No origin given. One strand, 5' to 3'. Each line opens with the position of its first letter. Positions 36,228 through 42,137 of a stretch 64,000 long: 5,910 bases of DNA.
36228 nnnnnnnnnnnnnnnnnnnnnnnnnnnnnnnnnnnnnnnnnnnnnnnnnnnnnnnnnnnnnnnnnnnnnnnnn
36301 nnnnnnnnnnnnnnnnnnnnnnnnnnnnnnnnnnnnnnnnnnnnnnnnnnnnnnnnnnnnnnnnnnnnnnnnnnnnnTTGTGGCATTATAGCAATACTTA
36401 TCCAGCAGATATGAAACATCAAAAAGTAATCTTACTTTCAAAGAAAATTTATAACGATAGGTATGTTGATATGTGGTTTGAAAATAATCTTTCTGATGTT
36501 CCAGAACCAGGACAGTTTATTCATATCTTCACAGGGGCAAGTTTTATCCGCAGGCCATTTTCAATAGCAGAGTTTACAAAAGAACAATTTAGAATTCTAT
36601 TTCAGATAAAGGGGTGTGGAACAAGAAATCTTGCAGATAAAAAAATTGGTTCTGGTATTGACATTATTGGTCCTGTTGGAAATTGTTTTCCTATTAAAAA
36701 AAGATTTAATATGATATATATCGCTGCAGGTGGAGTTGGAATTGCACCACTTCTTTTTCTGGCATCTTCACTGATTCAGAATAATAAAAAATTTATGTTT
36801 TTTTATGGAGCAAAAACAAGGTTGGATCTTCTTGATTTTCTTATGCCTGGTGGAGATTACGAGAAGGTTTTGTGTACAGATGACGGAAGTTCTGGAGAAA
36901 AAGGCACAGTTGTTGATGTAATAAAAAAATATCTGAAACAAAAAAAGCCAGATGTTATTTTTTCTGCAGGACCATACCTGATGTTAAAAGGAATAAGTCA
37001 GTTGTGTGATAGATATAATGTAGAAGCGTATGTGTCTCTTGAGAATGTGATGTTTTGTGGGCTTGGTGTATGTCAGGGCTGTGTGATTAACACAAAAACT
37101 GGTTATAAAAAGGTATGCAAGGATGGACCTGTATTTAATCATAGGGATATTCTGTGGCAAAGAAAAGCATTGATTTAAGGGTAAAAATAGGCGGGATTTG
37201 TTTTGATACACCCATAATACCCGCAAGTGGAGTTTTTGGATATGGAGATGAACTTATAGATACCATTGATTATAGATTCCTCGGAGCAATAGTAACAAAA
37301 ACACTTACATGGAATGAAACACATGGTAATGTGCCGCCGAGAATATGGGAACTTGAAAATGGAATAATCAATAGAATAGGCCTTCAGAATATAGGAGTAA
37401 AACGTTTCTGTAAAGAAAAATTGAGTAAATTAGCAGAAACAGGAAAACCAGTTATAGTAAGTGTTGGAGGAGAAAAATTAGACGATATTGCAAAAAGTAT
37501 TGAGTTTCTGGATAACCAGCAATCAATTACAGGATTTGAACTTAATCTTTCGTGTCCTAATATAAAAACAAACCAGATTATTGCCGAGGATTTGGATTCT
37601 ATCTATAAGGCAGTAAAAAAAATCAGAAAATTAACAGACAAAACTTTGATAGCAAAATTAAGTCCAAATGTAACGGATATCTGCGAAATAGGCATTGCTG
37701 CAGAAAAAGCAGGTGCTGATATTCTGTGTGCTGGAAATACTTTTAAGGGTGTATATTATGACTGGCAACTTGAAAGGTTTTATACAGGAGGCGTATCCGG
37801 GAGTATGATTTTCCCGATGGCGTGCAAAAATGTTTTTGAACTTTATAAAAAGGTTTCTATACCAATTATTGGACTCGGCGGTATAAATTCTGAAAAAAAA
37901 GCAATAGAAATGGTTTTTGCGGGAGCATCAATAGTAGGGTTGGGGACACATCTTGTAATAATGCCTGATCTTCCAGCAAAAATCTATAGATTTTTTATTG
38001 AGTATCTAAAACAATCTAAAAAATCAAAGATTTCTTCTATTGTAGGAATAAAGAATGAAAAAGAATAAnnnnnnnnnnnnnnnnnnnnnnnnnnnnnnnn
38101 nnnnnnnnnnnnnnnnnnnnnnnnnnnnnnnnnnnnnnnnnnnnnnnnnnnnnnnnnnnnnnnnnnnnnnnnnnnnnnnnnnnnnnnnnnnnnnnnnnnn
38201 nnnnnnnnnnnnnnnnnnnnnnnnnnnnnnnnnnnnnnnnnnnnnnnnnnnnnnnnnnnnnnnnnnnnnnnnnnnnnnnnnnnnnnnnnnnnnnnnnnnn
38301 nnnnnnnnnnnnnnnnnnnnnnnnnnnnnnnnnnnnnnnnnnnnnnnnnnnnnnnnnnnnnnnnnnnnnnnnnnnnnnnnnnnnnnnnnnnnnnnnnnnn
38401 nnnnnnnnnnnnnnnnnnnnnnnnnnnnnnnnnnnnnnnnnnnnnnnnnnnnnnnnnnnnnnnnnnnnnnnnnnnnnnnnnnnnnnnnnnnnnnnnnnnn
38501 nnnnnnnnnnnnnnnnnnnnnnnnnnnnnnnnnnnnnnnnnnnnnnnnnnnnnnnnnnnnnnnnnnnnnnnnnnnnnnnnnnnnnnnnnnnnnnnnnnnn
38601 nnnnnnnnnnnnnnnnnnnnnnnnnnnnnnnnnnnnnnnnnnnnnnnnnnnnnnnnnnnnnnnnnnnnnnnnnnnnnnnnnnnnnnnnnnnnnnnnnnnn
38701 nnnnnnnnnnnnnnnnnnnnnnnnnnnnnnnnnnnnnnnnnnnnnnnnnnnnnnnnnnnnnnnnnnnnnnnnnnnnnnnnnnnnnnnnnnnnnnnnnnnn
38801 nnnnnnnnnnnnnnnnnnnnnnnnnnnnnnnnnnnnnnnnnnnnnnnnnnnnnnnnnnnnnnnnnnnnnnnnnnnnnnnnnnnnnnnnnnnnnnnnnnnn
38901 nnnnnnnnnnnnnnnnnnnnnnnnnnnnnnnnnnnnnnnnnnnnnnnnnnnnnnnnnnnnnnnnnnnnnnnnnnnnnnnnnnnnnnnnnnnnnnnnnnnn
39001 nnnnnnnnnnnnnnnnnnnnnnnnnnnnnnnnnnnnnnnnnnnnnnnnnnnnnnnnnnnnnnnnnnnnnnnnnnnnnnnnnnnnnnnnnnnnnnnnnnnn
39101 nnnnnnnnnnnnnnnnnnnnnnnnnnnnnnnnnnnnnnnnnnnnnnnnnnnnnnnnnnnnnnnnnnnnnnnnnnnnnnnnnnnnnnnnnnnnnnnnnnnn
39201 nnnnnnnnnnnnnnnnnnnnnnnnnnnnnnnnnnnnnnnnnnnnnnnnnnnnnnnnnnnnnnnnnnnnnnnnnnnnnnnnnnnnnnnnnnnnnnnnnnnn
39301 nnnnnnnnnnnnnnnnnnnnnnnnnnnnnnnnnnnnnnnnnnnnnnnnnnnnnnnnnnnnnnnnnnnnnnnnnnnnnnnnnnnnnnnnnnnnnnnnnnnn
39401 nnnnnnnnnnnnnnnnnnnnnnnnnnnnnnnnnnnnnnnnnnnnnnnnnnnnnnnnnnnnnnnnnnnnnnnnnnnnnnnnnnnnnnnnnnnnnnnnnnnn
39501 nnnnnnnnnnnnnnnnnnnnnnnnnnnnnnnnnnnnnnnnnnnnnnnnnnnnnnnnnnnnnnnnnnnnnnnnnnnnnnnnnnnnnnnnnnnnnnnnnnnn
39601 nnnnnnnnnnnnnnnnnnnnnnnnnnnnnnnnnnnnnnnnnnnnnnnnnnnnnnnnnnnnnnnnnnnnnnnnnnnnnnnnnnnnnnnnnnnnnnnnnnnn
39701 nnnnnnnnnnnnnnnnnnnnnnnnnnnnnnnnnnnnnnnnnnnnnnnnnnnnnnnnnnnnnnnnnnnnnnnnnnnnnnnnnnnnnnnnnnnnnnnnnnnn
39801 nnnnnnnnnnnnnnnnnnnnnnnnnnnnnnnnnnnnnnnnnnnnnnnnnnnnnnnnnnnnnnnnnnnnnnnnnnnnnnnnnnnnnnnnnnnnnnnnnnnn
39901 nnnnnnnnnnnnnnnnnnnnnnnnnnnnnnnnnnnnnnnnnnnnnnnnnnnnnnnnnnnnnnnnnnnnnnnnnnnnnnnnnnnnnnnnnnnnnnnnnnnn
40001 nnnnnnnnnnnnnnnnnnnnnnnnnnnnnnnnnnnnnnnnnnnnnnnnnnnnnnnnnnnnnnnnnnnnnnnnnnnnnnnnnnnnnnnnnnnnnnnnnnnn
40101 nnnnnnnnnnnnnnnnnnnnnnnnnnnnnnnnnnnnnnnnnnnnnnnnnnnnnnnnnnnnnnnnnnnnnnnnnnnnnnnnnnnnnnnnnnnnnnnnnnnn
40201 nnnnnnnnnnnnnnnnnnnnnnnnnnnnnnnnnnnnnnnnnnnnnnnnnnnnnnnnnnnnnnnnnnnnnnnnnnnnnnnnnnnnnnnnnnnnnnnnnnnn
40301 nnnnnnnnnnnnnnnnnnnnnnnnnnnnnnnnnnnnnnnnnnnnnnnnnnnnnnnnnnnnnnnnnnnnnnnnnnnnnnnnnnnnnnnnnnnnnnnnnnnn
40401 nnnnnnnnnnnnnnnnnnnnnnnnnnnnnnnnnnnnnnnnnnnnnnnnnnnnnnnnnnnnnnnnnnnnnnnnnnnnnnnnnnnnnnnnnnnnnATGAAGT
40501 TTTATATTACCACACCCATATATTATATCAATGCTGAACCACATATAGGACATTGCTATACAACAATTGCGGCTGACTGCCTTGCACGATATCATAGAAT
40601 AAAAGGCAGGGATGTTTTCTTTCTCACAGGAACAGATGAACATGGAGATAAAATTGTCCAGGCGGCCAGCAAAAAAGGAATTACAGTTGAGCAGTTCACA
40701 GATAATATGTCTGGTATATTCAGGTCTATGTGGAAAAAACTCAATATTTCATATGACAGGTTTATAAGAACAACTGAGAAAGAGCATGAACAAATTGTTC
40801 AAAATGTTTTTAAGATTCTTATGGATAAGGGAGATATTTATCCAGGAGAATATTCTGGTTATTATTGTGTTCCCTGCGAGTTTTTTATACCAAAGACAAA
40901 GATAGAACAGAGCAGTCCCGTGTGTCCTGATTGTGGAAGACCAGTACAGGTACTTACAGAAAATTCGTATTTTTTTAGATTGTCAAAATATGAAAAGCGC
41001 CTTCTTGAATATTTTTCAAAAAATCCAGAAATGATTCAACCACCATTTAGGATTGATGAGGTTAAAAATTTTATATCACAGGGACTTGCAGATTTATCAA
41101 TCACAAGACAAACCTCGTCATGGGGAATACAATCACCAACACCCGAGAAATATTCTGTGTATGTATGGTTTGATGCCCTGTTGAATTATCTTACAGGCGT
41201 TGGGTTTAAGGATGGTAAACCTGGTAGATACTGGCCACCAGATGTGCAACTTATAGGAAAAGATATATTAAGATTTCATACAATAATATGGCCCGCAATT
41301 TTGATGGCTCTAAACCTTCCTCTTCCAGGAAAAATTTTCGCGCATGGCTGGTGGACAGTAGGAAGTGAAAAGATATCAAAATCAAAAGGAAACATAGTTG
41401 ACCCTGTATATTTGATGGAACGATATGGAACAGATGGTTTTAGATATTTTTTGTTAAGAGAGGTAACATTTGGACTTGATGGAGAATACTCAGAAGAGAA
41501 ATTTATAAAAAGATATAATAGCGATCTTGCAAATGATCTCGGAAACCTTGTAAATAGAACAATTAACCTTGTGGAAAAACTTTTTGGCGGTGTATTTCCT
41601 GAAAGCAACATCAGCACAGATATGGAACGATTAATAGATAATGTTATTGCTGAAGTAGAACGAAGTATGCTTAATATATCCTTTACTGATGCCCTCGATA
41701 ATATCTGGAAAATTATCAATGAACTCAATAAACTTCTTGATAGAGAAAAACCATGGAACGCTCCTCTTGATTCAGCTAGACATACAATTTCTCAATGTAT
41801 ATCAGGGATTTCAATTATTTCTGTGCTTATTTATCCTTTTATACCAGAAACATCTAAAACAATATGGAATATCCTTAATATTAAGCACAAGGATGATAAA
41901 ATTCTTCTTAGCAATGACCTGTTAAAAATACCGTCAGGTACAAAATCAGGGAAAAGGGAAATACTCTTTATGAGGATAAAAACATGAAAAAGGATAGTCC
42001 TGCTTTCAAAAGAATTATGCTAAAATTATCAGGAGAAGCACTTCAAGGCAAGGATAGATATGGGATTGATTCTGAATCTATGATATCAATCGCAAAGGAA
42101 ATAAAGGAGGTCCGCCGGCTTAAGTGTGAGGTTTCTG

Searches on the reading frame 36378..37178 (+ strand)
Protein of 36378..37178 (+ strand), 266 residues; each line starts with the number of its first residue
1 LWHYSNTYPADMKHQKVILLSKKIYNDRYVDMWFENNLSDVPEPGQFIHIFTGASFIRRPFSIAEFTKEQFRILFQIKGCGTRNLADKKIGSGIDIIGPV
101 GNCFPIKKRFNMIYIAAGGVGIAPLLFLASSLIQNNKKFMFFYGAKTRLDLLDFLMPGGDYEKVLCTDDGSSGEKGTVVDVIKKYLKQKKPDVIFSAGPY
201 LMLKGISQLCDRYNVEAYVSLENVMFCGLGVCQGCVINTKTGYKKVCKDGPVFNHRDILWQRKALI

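Call 66: search_protein_families(library=pfam, proteins=[window:36378-37178:+], max_evalue=0.00001)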
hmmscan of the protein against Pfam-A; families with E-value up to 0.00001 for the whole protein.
window:36378-37178:+ (266 aa): 1 family
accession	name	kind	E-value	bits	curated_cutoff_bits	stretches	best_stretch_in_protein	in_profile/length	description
PF10418.14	DHODB_Fe-S_bind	-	5.8e-14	52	23.9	1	222-258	1-40/41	Iron-sulfur cluster binding domain of dihydroorotate dehydrogenase B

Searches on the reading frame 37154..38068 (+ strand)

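Call 66: search_protein_families(library=pfam, proteins=[window:37154-38068:+], max_evalue=0.00001)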
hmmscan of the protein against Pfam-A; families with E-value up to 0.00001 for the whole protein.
window:37154-38068:+ (304 aa): 1 family
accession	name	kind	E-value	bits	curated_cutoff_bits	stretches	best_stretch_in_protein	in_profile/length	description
PF01180.27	DHO_dh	-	1.2e-58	199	27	1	8-268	2-273/291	Dihydroorotate dehydrogenase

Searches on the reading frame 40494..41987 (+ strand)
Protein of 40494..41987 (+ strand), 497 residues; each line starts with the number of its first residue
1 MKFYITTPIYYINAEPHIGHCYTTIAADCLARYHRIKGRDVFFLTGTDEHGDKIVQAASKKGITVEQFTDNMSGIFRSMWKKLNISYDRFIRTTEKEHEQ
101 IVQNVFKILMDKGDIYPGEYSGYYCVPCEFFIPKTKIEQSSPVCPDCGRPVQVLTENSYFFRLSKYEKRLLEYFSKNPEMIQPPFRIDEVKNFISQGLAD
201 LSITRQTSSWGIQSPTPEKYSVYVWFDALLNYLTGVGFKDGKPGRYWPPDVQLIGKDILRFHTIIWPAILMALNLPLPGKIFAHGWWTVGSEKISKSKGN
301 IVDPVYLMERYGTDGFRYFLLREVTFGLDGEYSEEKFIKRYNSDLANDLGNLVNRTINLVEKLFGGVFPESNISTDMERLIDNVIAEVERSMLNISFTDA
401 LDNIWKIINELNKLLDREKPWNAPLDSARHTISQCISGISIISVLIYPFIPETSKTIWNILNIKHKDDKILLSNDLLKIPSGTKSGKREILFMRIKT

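Call 66: search_protein_families(library=pfam, proteins=[window:40494-41987:+], max_evalue=0.00001)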
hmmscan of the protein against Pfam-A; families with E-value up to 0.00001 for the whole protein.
window:40494-41987:+ (497 aa): 5 families
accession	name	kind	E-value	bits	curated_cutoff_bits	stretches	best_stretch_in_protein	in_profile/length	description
PF09334.17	tRNA-synt_1g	-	8.8e-110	367.6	20.1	1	4-356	2-390/391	tRNA synthetases class I (M)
PF00133.28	tRNA-synt_1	-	1.4e-23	83.8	22.7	2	2-214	24-243/414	tRNA synthetases class I (I, L, M and V)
PF01406.26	tRNA-synt_1e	-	2.6e-14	53.7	27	1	14-119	21-125/301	tRNA synthetases class I (C) catalytic domain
PF08264.19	Anticodon_1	-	7.4e-08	32.8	25.1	1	379-464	6-89/148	Anticodon-binding domain of tRNA ligase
PF19303.5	Anticodon_3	-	1e-06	29.1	23.5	1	379-496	16-136/152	Anticodon binding domain of methionyl tRNA ligase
